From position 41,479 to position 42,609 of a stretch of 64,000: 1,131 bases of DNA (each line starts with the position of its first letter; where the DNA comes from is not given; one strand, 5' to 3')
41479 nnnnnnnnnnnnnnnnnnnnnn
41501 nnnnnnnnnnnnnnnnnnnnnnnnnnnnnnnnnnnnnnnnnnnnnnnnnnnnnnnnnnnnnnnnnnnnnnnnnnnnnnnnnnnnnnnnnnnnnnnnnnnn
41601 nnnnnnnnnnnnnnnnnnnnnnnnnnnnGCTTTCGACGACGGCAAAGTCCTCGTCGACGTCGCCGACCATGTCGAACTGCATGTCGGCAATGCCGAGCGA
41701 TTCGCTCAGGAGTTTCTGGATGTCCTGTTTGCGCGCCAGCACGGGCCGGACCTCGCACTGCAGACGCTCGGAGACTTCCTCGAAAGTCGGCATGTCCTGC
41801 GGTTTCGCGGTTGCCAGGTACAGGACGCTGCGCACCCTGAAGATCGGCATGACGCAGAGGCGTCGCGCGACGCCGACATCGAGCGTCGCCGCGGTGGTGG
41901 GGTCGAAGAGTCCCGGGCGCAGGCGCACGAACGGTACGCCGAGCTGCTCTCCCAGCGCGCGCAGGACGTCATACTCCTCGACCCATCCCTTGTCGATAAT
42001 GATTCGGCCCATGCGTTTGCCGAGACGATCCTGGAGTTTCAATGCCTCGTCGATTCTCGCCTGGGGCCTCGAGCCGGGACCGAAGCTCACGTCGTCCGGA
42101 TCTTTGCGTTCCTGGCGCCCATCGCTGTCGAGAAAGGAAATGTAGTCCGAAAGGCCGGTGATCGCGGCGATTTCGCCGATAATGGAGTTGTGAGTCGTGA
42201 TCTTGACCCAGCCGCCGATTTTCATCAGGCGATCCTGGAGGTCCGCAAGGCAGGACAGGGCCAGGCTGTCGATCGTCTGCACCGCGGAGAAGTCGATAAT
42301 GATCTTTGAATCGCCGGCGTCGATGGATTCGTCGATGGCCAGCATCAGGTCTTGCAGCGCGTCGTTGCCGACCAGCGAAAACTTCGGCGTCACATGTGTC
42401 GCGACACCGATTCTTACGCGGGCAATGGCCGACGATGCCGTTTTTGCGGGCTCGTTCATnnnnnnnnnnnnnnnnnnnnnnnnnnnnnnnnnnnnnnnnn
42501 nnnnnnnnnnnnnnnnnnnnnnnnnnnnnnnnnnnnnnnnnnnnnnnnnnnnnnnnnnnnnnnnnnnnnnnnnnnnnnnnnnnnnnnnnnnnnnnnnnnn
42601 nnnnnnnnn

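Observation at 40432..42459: Secretion ATPase fused to an N-terminal STAS domain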

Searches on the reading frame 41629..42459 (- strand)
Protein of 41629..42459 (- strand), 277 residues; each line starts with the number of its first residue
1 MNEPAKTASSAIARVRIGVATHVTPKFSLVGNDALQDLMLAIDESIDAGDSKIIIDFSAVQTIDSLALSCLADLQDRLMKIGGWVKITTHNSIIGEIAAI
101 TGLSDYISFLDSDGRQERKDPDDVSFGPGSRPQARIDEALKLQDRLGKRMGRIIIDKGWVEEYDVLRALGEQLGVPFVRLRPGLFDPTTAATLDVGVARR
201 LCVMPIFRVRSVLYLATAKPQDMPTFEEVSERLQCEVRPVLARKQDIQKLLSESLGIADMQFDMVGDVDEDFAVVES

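Call 36: find_related_loci(query=A4, collection=genome_contigs, flank=10000)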
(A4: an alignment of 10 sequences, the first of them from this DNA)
Query A4 (277 aa) in genome_contigs; peptide patterns used: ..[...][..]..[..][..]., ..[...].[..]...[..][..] (x = any residue, [..] = any of these).
223 stretches matched a pattern; 94 encode a relative of the query (tblastn E <= 1e-3); the best 80 are kept; 80 distinct loci.
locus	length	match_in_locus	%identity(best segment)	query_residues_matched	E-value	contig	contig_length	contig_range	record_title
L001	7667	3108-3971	76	1-277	2e-148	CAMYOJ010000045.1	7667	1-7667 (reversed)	MAG: uncultured Woeseiaceae bacterium isolate FCS_Gamma_094 genome assembly, contig: scaffold_4552, whole genome shotgun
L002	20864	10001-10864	73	1-277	2e-142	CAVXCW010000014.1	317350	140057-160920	MAG: uncultured Gammaproteobacteria bacterium isolate MFD03551.bin.1.18 genome assembly, contig: contig_24446, whole gen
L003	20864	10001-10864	72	1-277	7e-142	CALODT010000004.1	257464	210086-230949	MAG: uncultured Gammaproteobacteria bacterium isolate HOU_bin.0018 genome assembly, contig: contig_7096, whole genome sh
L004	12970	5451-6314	72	1-277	7e-141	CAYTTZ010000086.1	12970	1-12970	MAG TPA_asm: uncultured Woeseiaceae bacterium isolate SRP155585_co2_238 genome assembly, contig: NODE_3164_length_12970_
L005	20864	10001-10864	73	1-277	8e-141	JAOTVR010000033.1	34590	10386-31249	MAG: Gammaproteobacteria bacterium isolate 13_May_SF_Bin53 13_May_SF_Bin53_scaffold_703_c1, whole genome shotgun sequenc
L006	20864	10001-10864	72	1-277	3e-140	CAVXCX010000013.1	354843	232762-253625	MAG: uncultured Gammaproteobacteria bacterium isolate MFD03551.bin.1.75 genome assembly, contig: contig_41335, whole gen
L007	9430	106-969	72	1-277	1e-138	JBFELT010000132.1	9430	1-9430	MAG: Woeseiaceae bacterium isolate Mix_mud02.2020.12.58 k141_1556818_length_9430_cov_11.0000, whole genome shotgun seque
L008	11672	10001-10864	72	1-277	2e-137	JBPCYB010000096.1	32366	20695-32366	MAG: Woeseiaceae bacterium isolate MAG_seacave_121 S1Ck127_14488108, whole genome shotgun sequence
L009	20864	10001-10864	70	1-277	2e-136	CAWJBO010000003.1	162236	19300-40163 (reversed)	MAG: uncultured Gammaproteobacteria bacterium isolate MFD03551.bin.2.73 genome assembly, contig: contig_24135, whole gen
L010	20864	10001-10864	70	1-277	2e-134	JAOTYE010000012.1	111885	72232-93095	MAG: Gammaproteobacteria bacterium isolate 21_Jan_SF_Bin38 21_Jan_SF_Bin38_scaffold_76_c1, whole genome shotgun sequence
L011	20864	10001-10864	69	1-277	1e-133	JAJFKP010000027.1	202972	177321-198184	MAG: Woeseiaceae bacterium isolate OFTM117 OFTM117_26, whole genome shotgun sequence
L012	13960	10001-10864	69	1-277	1e-133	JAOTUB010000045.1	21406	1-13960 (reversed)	MAG: Gammaproteobacteria bacterium isolate 13_July_SF_Bin38 13_July_SF_Bin38_scaffold_781_c1, whole genome shotgun seque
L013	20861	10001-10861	69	1-276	2e-130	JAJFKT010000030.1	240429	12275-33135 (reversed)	MAG: Woeseiaceae bacterium isolate OFTM48 OFTM48_29, whole genome shotgun sequence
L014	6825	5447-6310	68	1-277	8e-131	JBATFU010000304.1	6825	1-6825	MAG: Woeseia sp. isolate MFD10352_ilm_asm_bin13 k127_115892, whole genome shotgun sequence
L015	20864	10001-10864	66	1-277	4e-129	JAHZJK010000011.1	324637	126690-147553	MAG: Gammaproteobacteria bacterium isolate P_S1_bin.8 k141_522566, whole genome shotgun sequence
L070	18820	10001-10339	41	135-247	2e-21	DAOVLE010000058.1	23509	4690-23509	MAG TPA_asm: Phycisphaerales bacterium isolate CSMAG_1437 CSMAG_1437_k141_2591524_length_23509_cov_17.0078, whole genome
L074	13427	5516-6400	26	5-250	3e-19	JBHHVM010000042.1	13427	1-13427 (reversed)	MAG: Phycisphaerae bacterium isolate S.4.sp2_bin.24 NODE_1884_length_13427_cov_5.199746, whole genome shotgun sequence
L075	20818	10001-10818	35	16-276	2e-21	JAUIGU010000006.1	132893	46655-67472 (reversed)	MAG: Phycisphaerae bacterium isolate Co_bin.173 NODE_1377_length_132893_cov_1.961240, whole genome shotgun sequence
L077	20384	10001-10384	31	123-250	1e-18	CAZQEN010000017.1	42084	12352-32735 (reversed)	MAG TPA_asm: uncultured Planctomycetales bacterium isolate SRP329715_co1_375 genome assembly, contig: NODE_1176_length_4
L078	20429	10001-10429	34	136-277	3e-19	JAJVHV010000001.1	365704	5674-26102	MAG: Phycisphaerae bacterium isolate Bin_15R c_000000000096, whole genome shotgun sequence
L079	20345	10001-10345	35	136-250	8e-18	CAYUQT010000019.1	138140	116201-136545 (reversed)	MAG TPA_asm: uncultured Planctomycetales bacterium isolate binchicken_co66_175 genome assembly, contig: NODE_203_length_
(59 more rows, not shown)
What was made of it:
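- Tried and rejected: I used a STAS+MshEN alignment (A4) instead, so the genome survey depends on two MshEN_C peptide patterns and is a lower bound (call 36).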

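Call 50: search_protein_families(library=pfam, proteins=[L074:529-2421:+, L074:2434-2808:+, L074:4179-5534:+, L074:5531-5866:+, L074:5972-7741:+, L074:2825-4222:-], max_evalue=0.001)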
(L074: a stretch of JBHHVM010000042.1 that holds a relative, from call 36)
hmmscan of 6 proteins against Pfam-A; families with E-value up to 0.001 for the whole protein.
L074:529-2421:+ (630 aa): 3 families
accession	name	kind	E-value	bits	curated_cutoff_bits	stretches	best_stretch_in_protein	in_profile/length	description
PF02518.31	HATPase_c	-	3.6e-28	98.6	26.4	1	509-619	2-110/111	Histidine kinase-, DNA gyrase B-, and HSP90-like ATPase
PF00512.31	HisKA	-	4.4e-17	62.3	26.9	1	395-462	1-66/66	His Kinase A (phospho-acceptor) domain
PF13188.13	PAS_8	-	6.8e-05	23.1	21.8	1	278-330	5-55/65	PAS domain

L074:2434-2808:+ (124 aa): 1 family
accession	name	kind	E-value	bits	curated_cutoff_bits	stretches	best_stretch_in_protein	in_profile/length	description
PF00072.30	Response_reg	-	4.4e-22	78.8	30.2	1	4-114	1-110/111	Response regulator receiver domain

L074:4179-5534:+ (451 aa): 1 family
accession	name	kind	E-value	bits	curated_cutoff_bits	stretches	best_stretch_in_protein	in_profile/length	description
PF00990.26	GGDEF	-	1.2e-09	38.6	23.8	1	274-426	3-158/161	Diguanylate cyclase, GGDEF domain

L074:5531-5866:+ (111 aa): 2 families
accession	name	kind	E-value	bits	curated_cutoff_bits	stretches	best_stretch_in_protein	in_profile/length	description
PF01740.26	STAS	-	9.9e-12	45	22.6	1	36-106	35-106/106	STAS domain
PF13466.11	STAS_2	-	1.9e-10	41.2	29.2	1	27-93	14-79/80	STAS domain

L074:5972-7741:+ (589 aa): 6 families
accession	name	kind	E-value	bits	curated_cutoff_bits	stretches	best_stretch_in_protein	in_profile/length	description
PF00437.27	T2SSE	-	2e-139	464.8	24.9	1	187-567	4-370/370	Type II/IV secretion system protein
PF05157.20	MshEN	-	1.5e-10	41.3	23.1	1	60-151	1-87/90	MshEN domain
PF13604.12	AAA_30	-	7.6e-05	23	27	1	313-357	6-50/191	AAA domain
PF25199.1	nSTAND_NTPase5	-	8.9e-05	22.8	34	1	322-375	38-92/145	Novel STAND NTPase 5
PF13191.12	AAA_16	-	0.00033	21.6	32.6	1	322-393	22-84/167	AAA ATPase domain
PF13401.12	AAA_22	-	0.00051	20.8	27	0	326-368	6-48/130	AAA domain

L074:2825-4222:- (465 aa): 0 families

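Call 53: search_protein_families(library=pfam, proteins=[L078:3956-6232:+, L078:6266-8008:+, L078:8005-9570:+, L079:4705-6192:+, L079:6443-8140:+, L079:8137-9600:+, L070:6495-7838:+, L070:7841-9364:+, L075:8407-9969:+, L077:6626-8176:+], max_evalue=0.001)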
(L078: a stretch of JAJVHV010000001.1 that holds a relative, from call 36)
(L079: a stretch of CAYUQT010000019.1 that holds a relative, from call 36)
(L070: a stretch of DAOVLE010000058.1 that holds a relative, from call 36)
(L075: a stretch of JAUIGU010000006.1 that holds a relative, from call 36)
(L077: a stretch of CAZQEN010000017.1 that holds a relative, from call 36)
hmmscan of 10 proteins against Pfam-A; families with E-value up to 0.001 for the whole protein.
L078:3956-6232:+ (758 aa): 2 families
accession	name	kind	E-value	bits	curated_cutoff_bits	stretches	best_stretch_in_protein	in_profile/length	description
PF02518.31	HATPase_c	-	5.7e-31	107.7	26.4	1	628-739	1-110/111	Histidine kinase-, DNA gyrase B-, and HSP90-like ATPase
PF00512.31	HisKA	-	1.2e-15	57.8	26.9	1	516-582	2-66/66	His Kinase A (phospho-acceptor) domain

L078:6266-8008:+ (580 aa): 2 families
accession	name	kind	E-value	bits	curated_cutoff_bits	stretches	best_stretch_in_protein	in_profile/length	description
PF13487.12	HD_5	-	4.6e-41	140.8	27.2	1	374-538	3-170/170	HD domain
PF01966.28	HD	-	6e-20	72.1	22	1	387-506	3-115/116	HD domain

L078:8005-9570:+ (521 aa): 1 family
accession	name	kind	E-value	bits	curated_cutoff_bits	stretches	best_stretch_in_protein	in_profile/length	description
PF00990.26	GGDEF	-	2.7e-08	34.2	23.8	1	333-487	12-160/161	Diguanylate cyclase, GGDEF domain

L079:4705-6192:+ (495 aa): 5 families
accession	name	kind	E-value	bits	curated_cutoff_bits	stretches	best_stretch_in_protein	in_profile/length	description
PF02518.31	HATPase_c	-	1.6e-30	106.2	26.4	1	373-483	1-109/111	Histidine kinase-, DNA gyrase B-, and HSP90-like ATPase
PF00512.31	HisKA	-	7.2e-20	71.3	26.9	1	260-327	1-66/66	His Kinase A (phospho-acceptor) domain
PF00989.32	PAS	-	6.7e-05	23.3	22.6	0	156-241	6-102/113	PAS fold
PF10090.15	HPTransfase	-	0.00074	19.7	22.9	0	344-466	6-116/123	Histidine phosphotransferase C-terminal domain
PF13581.12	HATPase_c_2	-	0.00086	19.8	27.4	0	338-458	7-109/127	Histidine kinase-like ATPase domain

L079:6443-8140:+ (565 aa): 2 families
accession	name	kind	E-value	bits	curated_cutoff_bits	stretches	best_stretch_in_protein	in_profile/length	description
PF13487.12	HD_5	-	6e-38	130.7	27.2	1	372-533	5-169/170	HD domain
PF01966.28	HD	-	1.3e-18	67.8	22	1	382-502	2-115/116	HD domain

L079:8137-9600:+ (487 aa): 1 family
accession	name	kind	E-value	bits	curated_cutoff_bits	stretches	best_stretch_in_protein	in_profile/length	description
PF00990.26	GGDEF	-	1.3e-05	25.5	23.8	1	318-465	3-154/161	Diguanylate cyclase, GGDEF domain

L070:6495-7838:+ (447 aa): 2 families
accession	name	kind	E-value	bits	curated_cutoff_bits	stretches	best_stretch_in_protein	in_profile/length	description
PF13487.12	HD_5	-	3.8e-42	144.4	27.2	1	224-388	3-170/170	HD domain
PF01966.28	HD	-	1.6e-24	86.8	22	1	236-356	2-115/116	HD domain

L070:7841-9364:+ (507 aa): 1 family
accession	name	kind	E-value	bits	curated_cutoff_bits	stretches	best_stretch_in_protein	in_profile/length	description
PF00990.26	GGDEF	-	6.7e-06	26.4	23.8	1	339-457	11-128/161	Diguanylate cyclase, GGDEF domain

L075:8407-9969:+ (520 aa): 8 families
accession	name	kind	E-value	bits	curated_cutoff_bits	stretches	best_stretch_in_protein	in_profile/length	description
PF02518.31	HATPase_c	-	3e-33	115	26.4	1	401-514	1-110/111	Histidine kinase-, DNA gyrase B-, and HSP90-like ATPase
PF00512.31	HisKA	-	1.7e-12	47.6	26.9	1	289-355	2-66/66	His Kinase A (phospho-acceptor) domain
PF00989.32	PAS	-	7e-08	32.9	22.6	1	173-279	3-113/113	PAS fold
PF13426.13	PAS_9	-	2.8e-06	28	27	1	181-280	1-102/103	PAS domain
PF08448.16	PAS_4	-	3.8e-05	24.3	23.1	1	177-283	1-109/110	PAS fold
PF13589.12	HATPase_c_3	-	9.3e-05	22.9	25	0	408-511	5-103/137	Histidine kinase-, DNA gyrase B-, and HSP90-like ATPase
PF13581.12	HATPase_c_2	-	0.00011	22.7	27.4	1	401-488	27-109/127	Histidine kinase-like ATPase domain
PF13188.13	PAS_8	-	0.00021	21.5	21.8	1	173-204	3-34/65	PAS domain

L077:6626-8176:+ (516 aa): 2 families
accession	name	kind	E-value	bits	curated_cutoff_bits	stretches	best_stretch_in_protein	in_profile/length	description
PF13487.12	HD_5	-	3.7e-43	147.6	27.2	1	320-485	2-170/170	HD domain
PF01966.28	HD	-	3.4e-18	66.4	22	1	332-453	1-115/116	HD domain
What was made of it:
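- In L075 the kinase sits directly before the STAS (calls 50, 53).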
